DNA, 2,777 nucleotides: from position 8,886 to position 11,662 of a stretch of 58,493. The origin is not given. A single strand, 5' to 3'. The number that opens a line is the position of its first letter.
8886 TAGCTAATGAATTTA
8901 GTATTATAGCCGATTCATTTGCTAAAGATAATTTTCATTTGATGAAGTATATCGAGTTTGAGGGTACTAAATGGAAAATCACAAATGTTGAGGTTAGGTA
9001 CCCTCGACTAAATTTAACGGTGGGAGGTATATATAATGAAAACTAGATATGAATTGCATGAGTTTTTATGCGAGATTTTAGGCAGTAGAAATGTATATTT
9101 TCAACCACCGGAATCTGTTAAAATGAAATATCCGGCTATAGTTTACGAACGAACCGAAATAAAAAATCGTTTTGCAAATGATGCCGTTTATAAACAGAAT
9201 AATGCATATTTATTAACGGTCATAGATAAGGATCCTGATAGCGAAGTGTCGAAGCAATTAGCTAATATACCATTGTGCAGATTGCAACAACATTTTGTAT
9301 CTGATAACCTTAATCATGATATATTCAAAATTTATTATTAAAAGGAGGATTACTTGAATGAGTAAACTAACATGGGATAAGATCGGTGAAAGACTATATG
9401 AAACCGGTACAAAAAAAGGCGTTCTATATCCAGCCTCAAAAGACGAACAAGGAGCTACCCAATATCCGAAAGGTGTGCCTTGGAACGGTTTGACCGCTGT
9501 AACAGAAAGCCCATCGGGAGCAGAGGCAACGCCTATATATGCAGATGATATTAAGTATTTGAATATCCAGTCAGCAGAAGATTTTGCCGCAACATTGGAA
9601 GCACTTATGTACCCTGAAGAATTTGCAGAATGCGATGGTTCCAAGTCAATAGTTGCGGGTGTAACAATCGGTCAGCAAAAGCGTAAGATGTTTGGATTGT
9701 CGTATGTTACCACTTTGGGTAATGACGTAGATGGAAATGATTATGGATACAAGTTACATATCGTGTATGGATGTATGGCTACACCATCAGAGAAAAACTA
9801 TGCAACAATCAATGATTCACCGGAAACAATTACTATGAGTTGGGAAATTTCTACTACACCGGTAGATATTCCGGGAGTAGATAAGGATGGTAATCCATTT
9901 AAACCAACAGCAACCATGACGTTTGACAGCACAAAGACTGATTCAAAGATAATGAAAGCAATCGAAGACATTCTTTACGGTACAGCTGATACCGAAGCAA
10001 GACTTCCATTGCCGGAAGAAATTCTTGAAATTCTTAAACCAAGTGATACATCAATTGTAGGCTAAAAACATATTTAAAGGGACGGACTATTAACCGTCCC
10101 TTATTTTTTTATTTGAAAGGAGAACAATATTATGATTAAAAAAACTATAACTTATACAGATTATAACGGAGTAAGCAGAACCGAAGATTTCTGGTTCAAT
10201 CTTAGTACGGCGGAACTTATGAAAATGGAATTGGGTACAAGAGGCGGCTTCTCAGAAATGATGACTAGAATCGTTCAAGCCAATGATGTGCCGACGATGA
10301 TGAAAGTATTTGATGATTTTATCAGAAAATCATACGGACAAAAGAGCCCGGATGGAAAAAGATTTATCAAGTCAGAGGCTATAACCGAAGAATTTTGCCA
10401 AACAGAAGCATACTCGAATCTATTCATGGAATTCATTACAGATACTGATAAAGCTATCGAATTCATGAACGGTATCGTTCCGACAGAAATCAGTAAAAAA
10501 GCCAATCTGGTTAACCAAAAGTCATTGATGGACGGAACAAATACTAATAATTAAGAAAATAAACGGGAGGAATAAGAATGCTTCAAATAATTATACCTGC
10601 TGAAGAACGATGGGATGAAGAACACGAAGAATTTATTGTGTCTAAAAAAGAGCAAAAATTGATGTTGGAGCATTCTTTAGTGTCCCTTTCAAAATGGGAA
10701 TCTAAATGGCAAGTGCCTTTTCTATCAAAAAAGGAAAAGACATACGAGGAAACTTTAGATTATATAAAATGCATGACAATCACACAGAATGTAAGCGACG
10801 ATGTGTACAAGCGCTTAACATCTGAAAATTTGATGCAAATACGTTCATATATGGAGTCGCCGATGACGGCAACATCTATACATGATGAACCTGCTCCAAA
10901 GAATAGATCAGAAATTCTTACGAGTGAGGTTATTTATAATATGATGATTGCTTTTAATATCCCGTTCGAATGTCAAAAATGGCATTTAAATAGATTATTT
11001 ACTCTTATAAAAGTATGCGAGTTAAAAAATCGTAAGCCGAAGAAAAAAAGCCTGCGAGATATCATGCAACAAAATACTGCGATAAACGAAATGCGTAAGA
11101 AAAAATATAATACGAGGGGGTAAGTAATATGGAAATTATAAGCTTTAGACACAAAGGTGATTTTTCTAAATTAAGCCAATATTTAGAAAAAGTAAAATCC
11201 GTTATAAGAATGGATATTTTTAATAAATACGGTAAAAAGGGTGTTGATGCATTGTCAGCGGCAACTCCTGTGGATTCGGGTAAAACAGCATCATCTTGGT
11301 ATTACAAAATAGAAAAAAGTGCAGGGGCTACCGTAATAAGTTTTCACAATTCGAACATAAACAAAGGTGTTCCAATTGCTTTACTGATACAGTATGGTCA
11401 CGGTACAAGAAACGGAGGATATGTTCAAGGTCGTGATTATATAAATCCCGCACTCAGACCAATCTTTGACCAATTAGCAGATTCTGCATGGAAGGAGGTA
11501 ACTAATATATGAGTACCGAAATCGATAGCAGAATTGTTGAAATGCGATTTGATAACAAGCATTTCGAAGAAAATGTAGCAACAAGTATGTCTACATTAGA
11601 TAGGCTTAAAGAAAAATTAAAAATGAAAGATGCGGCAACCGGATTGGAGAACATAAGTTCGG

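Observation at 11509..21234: Exceptionally long tape measure protein (3241 aa) assembled from several internal tandem repeat families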

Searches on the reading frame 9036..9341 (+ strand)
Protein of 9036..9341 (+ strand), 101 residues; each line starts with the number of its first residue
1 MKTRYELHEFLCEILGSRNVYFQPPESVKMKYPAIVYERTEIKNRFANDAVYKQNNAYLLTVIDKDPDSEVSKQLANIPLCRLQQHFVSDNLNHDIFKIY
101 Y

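Call 7: search_protein_families(library=phrogs, proteins=[window:9036-9341:+], max_evalue=0.001)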
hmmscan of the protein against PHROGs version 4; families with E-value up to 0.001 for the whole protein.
window:9036-9341:+ (101 aa): 1 family
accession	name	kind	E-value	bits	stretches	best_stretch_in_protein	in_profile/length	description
phrog_78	-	connector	2.8e-09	38.4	1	2-95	3-103/122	tail terminator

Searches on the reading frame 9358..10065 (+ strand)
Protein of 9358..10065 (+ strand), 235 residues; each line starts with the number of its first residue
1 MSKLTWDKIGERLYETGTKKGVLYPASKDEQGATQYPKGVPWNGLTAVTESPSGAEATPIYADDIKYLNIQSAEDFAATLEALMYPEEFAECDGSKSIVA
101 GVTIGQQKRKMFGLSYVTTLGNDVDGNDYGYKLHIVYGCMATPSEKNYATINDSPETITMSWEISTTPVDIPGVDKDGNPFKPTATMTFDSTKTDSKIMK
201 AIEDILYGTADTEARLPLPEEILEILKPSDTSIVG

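Call 7: search_protein_families(library=phrogs, proteins=[window:9358-10065:+], max_evalue=0.001)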
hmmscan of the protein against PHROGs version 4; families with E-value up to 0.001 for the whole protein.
window:9358-10065:+ (235 aa): 2 families
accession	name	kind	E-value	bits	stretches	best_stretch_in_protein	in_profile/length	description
phrog_2645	-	tail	1.7e-102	343.3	1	1-229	1-218/270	major tail protein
phrog_88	-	tail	2.1e-08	34.9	1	28-213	35-212/291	major tail protein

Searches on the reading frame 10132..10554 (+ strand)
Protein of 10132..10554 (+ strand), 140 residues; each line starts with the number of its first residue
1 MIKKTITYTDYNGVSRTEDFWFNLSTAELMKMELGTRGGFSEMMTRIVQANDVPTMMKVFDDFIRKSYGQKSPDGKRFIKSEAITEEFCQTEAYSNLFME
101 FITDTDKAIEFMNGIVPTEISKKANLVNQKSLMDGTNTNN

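Call 7: search_protein_families(library=phrogs, proteins=[window:10132-10554:+], max_evalue=0.001)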
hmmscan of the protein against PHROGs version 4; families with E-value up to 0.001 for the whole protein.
window:10132-10554:+ (140 aa): 1 family
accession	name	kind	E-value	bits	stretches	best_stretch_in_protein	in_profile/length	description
phrog_4282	-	unknown function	3.8e-51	174.3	1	1-131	1-131/167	-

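Call 44: search_protein_families(library=ncbifam, proteins=[window:10132-10554:+], max_evalue=0.01)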
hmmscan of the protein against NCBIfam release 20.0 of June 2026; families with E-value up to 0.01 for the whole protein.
window:10132-10554:+ (140 aa): 0 families

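Call 45: search_protein_families(library=pfam, proteins=[window:10132-10554:+], max_evalue=0.01)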
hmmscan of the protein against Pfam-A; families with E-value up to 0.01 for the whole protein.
window:10132-10554:+ (140 aa): 1 family
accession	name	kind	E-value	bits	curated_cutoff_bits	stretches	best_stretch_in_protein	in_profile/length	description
PF23803.1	Phage_TAC_17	-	2.1e-43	148.8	27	1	1-131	1-135/178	Phage tail assembly chaperone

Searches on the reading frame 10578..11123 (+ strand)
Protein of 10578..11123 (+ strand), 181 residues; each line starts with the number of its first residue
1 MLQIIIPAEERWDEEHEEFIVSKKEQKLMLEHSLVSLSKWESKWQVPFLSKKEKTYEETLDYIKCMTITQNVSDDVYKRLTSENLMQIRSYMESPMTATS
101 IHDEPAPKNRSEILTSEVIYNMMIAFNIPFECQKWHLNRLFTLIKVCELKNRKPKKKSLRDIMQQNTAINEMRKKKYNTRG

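Call 7: search_protein_families(library=phrogs, proteins=[window:10578-11123:+], max_evalue=0.001)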
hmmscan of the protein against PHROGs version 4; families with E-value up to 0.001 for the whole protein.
window:10578-11123:+ (181 aa): 1 family
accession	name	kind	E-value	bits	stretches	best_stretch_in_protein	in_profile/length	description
phrog_4338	-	unknown function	1.4e-73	247.2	1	1-181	1-180/180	-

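Call 44: search_protein_families(library=ncbifam, proteins=[window:10578-11123:+], max_evalue=0.01)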
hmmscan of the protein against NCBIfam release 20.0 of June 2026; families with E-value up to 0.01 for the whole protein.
window:10578-11123:+ (181 aa): 1 family
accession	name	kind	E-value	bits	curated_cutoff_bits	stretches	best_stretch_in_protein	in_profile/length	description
NF010733.0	PRK14135.1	equivalog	0.0025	17.5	240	1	46-165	67-187/267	recombination regulator RecX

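Call 45: search_protein_families(library=pfam, proteins=[window:10578-11123:+], max_evalue=0.01)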
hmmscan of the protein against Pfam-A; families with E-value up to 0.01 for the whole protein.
window:10578-11123:+ (181 aa): 0 families

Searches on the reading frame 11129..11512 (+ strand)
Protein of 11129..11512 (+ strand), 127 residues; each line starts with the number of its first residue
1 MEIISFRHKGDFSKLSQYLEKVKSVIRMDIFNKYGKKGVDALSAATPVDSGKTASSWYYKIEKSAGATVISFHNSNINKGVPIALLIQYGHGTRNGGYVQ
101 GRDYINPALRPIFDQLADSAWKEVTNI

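Call 7: search_protein_families(library=phrogs, proteins=[window:11129-11512:+], max_evalue=0.001)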
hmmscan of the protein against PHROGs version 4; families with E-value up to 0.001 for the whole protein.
window:11129-11512:+ (127 aa): 1 family
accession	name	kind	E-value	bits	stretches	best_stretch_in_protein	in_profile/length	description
phrog_5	-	connector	9e-13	49.6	1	4-124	91-205/239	tail completion or Neck1 protein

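Call 44: search_protein_families(library=ncbifam, proteins=[window:11129-11512:+], max_evalue=0.01)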
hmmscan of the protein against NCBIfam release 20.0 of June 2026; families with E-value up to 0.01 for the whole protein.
window:11129-11512:+ (127 aa): 0 families

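Call 45: search_protein_families(library=pfam, proteins=[window:11129-11512:+], max_evalue=0.01)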
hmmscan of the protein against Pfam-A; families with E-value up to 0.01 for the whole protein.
window:11129-11512:+ (127 aa): 0 families
